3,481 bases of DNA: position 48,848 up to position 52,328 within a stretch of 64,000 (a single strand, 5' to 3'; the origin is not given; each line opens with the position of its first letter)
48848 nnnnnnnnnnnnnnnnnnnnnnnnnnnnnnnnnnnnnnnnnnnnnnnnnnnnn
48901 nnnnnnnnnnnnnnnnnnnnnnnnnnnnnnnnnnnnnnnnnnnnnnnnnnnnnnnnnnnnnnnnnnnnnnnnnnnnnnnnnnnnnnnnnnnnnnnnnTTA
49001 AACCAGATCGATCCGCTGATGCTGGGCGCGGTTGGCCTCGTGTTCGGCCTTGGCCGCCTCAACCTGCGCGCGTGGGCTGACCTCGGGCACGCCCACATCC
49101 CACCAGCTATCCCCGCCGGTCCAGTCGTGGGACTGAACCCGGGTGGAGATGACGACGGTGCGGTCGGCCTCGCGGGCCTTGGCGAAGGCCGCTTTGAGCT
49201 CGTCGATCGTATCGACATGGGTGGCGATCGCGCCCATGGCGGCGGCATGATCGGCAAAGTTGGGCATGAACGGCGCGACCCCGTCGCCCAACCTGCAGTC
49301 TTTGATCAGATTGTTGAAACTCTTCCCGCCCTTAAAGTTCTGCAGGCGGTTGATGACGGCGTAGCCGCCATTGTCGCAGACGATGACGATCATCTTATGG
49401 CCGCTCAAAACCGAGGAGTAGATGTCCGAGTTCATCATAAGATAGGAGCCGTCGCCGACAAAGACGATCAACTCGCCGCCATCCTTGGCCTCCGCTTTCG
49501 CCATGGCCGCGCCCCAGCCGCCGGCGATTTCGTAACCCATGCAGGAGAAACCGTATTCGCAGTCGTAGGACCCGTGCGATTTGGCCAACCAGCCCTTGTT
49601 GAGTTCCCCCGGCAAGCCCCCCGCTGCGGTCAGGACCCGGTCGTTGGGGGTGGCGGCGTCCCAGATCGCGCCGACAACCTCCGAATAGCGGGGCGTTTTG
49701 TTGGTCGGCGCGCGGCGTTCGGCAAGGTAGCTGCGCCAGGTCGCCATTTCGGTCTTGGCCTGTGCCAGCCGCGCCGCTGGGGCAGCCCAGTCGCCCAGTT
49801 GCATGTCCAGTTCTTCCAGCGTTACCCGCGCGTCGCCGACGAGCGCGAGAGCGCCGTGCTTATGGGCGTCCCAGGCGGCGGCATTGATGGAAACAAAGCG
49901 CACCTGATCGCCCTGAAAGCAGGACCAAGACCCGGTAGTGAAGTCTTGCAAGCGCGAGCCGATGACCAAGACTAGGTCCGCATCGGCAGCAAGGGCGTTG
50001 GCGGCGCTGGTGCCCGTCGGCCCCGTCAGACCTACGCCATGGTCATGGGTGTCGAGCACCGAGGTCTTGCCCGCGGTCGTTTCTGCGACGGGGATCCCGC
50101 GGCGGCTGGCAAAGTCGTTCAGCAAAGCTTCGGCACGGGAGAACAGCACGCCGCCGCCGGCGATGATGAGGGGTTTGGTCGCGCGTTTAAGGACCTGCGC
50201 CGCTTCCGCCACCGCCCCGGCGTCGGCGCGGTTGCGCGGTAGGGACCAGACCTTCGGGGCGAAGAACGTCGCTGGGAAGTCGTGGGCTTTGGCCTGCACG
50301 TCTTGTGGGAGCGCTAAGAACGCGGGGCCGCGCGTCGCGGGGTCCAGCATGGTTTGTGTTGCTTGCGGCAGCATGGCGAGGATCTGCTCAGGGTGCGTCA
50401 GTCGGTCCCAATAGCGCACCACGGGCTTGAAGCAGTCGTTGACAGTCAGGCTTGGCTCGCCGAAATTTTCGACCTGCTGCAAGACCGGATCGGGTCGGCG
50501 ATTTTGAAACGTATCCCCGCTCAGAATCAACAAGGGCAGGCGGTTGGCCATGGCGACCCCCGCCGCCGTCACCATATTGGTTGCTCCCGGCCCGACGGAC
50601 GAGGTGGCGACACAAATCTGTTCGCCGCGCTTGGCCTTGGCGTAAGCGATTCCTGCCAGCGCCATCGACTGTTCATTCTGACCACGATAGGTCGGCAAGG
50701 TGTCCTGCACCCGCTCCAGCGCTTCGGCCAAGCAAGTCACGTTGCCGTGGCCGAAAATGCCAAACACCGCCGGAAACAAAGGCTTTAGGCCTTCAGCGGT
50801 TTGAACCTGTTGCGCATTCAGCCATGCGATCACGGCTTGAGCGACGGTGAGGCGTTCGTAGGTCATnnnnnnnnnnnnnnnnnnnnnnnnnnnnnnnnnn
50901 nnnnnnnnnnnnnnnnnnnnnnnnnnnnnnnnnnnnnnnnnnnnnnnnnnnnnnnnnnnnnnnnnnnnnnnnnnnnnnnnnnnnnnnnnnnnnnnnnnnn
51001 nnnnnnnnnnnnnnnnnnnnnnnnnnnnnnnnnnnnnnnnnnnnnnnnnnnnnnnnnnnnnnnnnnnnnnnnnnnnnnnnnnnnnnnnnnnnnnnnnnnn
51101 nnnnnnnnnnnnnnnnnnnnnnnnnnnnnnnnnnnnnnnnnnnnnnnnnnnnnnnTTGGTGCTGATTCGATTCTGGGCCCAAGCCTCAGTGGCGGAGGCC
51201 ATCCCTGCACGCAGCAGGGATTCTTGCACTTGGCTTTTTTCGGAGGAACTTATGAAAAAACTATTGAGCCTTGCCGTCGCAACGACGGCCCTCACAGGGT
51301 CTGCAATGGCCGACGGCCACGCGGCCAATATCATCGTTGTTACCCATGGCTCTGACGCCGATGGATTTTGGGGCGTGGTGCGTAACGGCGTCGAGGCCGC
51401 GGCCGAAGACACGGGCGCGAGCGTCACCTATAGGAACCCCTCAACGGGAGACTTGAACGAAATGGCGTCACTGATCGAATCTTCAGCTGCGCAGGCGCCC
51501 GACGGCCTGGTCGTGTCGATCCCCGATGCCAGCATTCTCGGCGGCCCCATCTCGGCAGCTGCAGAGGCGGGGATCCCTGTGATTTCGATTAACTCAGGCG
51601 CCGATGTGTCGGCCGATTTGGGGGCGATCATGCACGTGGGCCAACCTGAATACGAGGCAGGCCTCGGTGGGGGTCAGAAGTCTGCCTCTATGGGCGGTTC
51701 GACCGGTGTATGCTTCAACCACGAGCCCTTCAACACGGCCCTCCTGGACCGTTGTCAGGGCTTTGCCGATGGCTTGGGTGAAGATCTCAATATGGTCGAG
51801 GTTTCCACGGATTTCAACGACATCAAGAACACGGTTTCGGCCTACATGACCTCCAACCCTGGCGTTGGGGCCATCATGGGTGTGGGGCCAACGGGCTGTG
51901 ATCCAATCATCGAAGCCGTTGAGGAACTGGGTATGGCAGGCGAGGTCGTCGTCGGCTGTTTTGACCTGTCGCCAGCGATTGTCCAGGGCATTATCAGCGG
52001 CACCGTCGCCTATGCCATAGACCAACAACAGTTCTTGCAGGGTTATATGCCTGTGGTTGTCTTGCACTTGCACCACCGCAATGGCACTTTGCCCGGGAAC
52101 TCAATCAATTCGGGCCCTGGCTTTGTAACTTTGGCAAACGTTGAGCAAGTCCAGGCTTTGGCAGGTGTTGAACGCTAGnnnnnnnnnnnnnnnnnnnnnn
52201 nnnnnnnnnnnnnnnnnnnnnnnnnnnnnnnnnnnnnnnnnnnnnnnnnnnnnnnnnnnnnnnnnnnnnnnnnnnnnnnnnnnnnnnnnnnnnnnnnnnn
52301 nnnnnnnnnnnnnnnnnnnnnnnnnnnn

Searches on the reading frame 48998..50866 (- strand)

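Call 6: search_protein_families(library=pfam, proteins=[window:48998-50866:-], max_evalue=0.001)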
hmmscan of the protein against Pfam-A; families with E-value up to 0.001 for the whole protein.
window:48998-50866:- (622 aa): 3 families
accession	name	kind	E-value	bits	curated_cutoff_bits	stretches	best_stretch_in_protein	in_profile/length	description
PF00205.28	TPP_enzyme_M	-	4.6e-34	117.5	30.4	1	219-353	1-137/137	Thiamine pyrophosphate enzyme, central domain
PF02775.26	TPP_enzyme_C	-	3e-23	82.7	21.9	1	431-573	18-149/151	Thiamine pyrophosphate enzyme, C-terminal TPP binding domain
PF02776.23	TPP_enzyme_N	-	4.7e-12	46.2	26.8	1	8-130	3-111/119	Thiamine pyrophosphate enzyme, N-terminal TPP binding domain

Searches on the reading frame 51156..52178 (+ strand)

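Call 6: search_protein_families(library=pfam, proteins=[window:51156-52178:+], max_evalue=0.001)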
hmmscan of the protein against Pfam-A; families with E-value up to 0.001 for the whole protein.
window:51156-52178:+ (340 aa): 2 families
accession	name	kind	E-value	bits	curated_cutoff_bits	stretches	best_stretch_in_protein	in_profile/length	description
PF13407.12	Peripla_BP_4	-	1e-41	143.7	35.1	1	60-304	2-251/258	Periplasmic binding protein domain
PF00532.27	Peripla_BP_1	-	2.6e-07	30.8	22.2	1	66-259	10-205/281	Periplasmic binding proteins and sugar binding domain of LacI family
